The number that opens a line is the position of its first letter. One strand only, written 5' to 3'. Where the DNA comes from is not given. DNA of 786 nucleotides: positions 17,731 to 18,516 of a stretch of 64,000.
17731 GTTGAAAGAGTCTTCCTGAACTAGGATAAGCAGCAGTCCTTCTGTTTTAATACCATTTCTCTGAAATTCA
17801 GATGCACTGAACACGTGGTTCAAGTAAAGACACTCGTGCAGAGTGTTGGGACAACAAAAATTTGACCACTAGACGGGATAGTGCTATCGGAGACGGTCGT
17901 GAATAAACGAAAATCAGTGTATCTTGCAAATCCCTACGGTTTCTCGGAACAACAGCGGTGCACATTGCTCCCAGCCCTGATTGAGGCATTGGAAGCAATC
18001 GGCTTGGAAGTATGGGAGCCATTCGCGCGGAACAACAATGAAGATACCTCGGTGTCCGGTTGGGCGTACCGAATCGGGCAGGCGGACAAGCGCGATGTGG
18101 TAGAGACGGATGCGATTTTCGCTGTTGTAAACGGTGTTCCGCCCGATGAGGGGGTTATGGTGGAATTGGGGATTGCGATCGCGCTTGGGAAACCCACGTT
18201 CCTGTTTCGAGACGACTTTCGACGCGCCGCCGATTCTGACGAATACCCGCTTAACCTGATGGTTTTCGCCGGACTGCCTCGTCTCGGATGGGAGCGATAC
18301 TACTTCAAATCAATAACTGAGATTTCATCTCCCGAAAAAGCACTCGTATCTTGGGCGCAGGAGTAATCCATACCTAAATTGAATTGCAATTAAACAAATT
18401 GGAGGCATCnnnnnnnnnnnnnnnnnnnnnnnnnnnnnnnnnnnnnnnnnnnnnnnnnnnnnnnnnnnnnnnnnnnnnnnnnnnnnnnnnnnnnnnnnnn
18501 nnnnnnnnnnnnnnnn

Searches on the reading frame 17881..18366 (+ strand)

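Call 75: search_protein_families(library=pfam, proteins=[window:17881-18366:+], max_evalue=0.00001)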
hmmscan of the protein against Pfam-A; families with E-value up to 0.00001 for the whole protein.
window:17881-18366:+ (161 aa): 1 family
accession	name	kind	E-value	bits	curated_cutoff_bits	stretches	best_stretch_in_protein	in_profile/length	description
PF05014.21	Nuc_deoxyrib_tr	-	3.7e-26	92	28.8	1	13-127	1-117/117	Nucleoside 2-deoxyribosyltransferase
